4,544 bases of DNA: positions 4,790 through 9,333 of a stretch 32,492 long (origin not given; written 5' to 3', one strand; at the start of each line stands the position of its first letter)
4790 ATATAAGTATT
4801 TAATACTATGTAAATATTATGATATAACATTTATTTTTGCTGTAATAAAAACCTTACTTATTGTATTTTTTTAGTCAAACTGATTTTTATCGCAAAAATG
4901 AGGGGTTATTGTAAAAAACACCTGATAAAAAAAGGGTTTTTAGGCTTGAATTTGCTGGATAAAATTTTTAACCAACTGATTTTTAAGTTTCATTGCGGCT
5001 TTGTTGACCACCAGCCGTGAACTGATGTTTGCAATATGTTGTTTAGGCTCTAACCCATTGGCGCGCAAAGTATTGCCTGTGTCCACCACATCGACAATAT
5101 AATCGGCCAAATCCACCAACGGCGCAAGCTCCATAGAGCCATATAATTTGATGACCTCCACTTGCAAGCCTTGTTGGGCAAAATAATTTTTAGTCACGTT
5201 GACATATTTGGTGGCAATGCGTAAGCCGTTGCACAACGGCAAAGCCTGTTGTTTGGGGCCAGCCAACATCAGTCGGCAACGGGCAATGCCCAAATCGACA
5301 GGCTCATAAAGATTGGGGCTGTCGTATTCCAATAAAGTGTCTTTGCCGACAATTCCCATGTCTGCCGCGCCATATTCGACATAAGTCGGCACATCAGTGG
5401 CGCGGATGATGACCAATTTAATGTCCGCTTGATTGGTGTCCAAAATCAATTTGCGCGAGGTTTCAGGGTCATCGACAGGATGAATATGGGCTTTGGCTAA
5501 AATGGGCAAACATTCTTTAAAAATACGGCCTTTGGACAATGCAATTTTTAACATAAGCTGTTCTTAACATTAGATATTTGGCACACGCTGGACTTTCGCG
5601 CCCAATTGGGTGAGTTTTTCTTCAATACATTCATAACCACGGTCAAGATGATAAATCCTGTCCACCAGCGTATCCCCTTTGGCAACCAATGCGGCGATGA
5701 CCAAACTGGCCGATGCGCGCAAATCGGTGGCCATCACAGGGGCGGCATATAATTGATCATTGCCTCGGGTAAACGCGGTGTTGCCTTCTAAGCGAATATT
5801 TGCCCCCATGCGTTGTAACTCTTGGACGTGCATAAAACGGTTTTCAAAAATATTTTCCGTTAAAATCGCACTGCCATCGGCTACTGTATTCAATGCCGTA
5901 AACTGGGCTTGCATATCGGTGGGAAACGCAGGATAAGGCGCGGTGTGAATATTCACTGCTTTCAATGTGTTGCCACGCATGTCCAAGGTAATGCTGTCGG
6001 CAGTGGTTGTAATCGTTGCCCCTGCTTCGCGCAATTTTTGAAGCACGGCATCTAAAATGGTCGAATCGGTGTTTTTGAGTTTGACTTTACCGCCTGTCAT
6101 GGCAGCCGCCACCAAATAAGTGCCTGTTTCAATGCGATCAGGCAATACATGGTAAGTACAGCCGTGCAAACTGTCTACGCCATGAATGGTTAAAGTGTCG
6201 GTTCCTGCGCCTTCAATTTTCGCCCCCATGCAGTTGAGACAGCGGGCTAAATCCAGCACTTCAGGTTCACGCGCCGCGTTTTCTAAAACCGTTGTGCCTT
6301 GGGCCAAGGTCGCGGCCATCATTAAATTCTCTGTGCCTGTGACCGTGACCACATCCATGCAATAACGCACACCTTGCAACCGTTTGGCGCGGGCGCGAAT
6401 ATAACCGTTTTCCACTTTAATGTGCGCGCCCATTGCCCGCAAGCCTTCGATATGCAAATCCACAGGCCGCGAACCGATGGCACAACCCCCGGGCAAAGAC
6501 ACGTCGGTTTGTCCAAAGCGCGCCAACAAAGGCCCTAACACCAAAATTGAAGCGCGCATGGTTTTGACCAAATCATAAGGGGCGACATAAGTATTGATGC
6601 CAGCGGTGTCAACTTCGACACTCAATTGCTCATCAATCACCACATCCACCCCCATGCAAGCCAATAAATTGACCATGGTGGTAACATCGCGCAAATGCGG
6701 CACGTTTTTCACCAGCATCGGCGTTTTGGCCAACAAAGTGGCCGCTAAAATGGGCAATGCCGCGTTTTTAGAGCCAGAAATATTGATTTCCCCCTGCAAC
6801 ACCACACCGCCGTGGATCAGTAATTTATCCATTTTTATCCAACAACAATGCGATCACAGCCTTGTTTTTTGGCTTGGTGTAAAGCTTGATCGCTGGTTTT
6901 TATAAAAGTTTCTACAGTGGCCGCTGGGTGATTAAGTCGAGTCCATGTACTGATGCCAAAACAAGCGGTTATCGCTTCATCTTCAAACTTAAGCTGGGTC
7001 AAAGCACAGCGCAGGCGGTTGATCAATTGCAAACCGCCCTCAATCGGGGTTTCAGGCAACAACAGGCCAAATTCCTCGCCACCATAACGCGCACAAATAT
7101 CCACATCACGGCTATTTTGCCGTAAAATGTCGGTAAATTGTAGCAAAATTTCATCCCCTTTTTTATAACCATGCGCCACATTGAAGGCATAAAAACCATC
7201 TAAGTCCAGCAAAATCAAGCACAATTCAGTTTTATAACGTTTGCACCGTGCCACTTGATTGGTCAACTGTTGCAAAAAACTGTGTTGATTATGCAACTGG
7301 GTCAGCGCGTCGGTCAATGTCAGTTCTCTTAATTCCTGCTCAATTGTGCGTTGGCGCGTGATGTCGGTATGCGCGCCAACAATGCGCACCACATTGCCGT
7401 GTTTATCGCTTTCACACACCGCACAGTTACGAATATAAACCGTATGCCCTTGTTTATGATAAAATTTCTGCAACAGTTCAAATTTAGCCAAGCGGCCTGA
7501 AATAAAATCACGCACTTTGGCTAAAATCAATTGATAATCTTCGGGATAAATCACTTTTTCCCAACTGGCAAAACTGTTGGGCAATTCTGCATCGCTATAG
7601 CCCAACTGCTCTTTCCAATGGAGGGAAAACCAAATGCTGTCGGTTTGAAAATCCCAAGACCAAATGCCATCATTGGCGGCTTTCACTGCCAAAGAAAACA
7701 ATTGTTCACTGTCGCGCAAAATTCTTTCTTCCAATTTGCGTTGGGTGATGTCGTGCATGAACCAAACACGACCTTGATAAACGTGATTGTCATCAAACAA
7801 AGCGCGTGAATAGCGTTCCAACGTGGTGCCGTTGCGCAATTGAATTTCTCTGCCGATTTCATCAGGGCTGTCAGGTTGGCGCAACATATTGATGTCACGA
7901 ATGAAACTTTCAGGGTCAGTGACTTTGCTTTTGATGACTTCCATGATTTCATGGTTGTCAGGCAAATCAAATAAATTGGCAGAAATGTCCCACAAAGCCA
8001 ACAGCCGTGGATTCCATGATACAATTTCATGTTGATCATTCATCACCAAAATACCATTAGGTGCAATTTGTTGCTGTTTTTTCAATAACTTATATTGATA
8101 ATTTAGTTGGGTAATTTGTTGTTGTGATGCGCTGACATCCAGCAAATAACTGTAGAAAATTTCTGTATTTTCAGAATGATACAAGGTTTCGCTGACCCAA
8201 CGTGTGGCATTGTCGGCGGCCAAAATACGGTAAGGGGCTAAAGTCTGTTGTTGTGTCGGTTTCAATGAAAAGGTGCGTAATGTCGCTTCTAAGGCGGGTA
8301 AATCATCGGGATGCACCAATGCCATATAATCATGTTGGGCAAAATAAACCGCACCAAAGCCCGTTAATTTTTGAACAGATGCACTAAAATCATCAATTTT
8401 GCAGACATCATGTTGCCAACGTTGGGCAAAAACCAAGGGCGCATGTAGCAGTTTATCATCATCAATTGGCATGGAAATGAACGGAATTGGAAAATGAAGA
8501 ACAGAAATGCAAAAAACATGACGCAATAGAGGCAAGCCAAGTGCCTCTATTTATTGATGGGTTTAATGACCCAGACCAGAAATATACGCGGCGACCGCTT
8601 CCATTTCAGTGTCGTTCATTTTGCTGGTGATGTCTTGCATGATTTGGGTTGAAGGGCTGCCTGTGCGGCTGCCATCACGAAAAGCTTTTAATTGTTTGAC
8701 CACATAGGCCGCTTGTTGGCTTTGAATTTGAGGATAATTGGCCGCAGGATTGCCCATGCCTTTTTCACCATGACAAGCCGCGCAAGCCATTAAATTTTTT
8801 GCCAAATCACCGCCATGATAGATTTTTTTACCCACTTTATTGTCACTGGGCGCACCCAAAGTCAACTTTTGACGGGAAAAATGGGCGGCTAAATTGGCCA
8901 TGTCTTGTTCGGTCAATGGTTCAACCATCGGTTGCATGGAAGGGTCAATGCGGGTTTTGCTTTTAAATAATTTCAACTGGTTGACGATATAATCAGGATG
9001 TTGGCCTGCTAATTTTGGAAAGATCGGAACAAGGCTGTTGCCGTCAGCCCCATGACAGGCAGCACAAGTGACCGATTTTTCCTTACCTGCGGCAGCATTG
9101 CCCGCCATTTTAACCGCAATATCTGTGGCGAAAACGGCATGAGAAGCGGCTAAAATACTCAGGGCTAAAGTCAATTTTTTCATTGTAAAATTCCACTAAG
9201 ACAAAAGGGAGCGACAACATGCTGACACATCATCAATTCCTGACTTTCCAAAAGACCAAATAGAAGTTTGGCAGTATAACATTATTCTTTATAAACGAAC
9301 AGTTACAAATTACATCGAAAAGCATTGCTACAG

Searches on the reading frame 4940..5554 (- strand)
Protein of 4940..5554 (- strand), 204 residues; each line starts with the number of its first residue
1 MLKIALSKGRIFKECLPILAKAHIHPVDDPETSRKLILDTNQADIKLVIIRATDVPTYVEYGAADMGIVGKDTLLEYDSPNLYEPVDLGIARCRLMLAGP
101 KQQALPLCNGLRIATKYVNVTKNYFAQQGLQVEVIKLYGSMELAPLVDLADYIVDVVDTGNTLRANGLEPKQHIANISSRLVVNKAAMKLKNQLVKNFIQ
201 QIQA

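Call 88: search_protein_families(library=pfam, proteins=[window:4940-5554:-], max_evalue=0.001)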
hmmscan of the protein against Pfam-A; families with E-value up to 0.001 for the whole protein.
window:4940-5554:- (204 aa): 2 families
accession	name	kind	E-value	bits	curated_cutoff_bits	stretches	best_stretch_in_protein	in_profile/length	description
PF01634.23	HisG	-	6.7e-56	189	25.5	1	51-203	1-157/158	ATP phosphoribosyltransferase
PF09084.16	NMT1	-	0.00032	21.1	20.5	0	114-138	5-29/216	NMT1/THI5 like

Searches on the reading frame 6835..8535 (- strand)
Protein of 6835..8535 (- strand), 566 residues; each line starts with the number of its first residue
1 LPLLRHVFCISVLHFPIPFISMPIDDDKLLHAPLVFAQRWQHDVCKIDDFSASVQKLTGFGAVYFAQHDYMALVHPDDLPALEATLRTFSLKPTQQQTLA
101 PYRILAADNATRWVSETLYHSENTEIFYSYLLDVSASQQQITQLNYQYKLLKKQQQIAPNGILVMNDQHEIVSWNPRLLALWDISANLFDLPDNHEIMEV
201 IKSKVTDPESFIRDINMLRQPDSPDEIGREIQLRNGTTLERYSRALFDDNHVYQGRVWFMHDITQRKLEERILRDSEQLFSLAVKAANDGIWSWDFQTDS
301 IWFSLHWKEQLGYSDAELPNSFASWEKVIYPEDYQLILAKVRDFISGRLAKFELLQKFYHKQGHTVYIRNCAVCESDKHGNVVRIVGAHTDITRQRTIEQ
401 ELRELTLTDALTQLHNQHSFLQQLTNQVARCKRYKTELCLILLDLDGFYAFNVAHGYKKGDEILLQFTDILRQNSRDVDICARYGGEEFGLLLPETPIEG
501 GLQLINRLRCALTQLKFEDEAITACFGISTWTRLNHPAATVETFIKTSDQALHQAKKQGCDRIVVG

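Call 88: search_protein_families(library=pfam, proteins=[window:6835-8535:-], max_evalue=0.001)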
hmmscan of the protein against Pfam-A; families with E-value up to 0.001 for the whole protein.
window:6835-8535:- (566 aa): 5 families
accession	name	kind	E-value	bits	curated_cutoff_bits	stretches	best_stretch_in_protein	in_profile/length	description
PF00990.26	GGDEF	-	4.6e-33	114.7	23.8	1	407-560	2-159/161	Diguanylate cyclase, GGDEF domain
PF08447.18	PAS_3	-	6.4e-21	74.9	25.6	2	306-388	7-88/89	PAS fold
PF13426.13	PAS_9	-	4.1e-09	37.1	27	0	159-265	1-103/103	PAS domain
PF00989.32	PAS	-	2.2e-05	24.9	22.6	0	280-392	3-113/113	PAS fold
PF12860.13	PAS_7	-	0.00041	20.9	27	0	159-270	5-114/115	PAS fold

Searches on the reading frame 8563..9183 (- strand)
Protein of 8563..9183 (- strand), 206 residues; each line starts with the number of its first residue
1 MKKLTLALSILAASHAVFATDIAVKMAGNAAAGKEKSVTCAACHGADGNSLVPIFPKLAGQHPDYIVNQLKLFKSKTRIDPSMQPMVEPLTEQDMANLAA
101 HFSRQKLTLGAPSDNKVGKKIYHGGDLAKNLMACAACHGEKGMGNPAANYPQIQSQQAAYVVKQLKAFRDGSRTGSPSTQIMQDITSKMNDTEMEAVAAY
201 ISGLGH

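Call 88: search_protein_families(library=pfam, proteins=[window:8563-9183:-], max_evalue=0.001)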
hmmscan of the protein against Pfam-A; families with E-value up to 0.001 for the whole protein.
window:8563-9183:- (206 aa): 4 families
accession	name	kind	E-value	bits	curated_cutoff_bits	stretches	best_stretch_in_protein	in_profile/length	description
PF00034.26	Cytochrom_C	-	3.8e-19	70.2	21.3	2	132-204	8-89/90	Cytochrome c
PF13442.11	Cytochrome_CBB3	-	2.6e-13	50.5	27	2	133-201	13-68/68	Cytochrome C oxidase, cbb3-type, subunit III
PF21342.2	SoxA-TsdA_cyt-c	-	1.4e-05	25.5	27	0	130-202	13-80/88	SoxA/TsdA, cytochrome c domain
PF09086.16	DUF1924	-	4.6e-05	24.1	22.5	0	113-142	6-37/96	Domain of unknown function (DUF1924)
